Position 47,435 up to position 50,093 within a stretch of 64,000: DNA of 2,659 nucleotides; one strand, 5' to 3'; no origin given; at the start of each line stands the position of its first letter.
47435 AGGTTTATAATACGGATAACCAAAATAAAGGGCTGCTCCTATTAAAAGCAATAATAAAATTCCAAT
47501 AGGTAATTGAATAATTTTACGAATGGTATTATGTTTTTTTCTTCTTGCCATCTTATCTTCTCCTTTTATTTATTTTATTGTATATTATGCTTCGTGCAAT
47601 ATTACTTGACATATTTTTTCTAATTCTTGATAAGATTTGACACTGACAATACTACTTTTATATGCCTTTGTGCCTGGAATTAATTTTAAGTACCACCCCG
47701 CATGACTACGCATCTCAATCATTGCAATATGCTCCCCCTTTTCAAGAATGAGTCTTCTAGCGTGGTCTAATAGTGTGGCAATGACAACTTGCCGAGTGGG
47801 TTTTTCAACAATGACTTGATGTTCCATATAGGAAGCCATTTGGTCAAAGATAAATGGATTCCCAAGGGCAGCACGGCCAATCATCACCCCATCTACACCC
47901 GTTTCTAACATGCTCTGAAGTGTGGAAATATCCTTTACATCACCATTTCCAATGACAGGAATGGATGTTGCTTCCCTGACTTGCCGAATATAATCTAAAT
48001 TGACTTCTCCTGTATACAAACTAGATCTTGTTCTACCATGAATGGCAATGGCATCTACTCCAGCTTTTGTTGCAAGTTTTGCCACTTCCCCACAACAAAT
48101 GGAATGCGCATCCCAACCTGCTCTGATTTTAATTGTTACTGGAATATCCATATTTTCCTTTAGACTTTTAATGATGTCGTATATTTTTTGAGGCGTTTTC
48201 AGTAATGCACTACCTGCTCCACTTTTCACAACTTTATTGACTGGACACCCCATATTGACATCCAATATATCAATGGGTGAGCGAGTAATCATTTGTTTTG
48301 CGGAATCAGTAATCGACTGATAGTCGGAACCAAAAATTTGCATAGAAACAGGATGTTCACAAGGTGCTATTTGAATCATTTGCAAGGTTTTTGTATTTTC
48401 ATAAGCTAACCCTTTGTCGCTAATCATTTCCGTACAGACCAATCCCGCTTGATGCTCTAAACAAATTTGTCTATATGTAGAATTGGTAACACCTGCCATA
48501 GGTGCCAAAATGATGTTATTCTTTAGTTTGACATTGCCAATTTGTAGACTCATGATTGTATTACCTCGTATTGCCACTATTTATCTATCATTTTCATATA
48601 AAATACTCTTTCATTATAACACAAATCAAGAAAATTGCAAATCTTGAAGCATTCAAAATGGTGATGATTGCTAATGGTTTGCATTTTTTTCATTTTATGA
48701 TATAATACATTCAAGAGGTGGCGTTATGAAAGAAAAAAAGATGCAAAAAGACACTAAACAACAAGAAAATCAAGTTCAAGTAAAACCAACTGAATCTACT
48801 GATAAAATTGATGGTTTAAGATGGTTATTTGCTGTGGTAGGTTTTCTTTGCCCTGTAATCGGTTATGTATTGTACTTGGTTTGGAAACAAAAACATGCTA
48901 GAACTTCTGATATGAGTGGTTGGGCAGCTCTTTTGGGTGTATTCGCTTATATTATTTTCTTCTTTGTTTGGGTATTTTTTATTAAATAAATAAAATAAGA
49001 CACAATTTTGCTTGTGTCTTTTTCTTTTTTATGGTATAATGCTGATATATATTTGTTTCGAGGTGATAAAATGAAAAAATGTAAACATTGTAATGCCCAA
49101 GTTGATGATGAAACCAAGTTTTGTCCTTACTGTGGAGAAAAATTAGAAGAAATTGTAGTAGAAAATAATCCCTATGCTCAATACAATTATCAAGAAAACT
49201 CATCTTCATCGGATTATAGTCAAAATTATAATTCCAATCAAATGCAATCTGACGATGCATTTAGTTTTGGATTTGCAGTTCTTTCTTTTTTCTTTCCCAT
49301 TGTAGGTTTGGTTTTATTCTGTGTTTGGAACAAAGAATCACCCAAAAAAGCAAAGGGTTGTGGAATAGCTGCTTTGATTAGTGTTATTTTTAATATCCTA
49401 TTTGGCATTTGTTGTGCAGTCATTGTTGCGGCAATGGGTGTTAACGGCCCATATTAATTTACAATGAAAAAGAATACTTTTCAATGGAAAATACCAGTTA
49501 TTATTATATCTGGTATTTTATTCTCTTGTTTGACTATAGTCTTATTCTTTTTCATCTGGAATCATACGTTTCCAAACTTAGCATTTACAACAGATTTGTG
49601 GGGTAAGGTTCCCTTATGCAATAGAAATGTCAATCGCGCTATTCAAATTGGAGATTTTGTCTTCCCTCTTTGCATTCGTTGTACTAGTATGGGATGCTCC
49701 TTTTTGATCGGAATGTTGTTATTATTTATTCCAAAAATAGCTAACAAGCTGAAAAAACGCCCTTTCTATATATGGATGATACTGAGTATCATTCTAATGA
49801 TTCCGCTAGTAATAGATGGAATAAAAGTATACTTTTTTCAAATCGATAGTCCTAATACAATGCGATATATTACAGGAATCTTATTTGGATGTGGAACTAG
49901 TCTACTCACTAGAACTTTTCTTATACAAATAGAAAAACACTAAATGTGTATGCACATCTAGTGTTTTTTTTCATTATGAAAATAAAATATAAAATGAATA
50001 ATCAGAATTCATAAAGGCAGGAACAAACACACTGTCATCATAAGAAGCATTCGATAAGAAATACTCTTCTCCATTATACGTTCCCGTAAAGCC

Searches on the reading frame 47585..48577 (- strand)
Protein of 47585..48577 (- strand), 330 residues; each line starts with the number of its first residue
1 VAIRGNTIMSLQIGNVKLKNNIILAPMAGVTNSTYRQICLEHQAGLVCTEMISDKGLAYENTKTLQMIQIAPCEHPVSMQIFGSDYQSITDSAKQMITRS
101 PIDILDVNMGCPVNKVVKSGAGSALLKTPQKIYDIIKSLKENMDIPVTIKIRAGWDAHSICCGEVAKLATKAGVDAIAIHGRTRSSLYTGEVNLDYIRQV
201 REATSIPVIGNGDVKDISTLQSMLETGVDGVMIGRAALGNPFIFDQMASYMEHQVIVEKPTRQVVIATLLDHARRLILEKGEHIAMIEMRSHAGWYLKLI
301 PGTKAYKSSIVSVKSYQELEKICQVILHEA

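Call 11: search_protein_families(library=pfam, proteins=[window:47585-48577:-], max_evalue=0.00001)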
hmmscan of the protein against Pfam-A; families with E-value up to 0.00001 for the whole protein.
window:47585-48577:- (330 aa): 2 families
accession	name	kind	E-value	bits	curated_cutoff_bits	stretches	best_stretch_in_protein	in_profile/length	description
PF01207.24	Dus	-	1.5e-83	280.9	20.4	1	23-324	1-303/311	Dihydrouridine synthase (Dus)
PF00977.27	His_biosynth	-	3.5e-08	33.6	23.6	1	190-257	58-125/228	Histidine biosynthesis protein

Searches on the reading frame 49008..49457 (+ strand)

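Call 11: search_protein_families(library=pfam, proteins=[window:49008-49457:+], max_evalue=0.00001)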
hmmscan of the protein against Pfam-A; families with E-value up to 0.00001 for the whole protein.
window:49008-49457:+ (149 aa): 3 families
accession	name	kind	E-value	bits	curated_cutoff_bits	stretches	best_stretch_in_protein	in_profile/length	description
PF13240.11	Zn_Ribbon_1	-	4.3e-08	33.1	25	1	24-46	1-23/23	zinc-ribbon domain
PF24460.1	DUF7575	-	4.4e-06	26.4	28.5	1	23-47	4-28/28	Domain of unknown function (DUF7575)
PF12773.13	DZR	-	8.1e-06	26.3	27.3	1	23-43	25-45/45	Double zinc ribbon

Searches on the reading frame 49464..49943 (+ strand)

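Call 11: search_protein_families(library=pfam, proteins=[window:49464-49943:+], max_evalue=0.00001)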
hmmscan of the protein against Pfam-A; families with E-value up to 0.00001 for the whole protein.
window:49464-49943:+ (159 aa): 1 family
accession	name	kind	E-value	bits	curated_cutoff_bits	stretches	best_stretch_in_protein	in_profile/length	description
PF09858.14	DUF2085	-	1.6e-17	64.2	25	1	52-146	1-88/90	Predicted membrane protein (DUF2085)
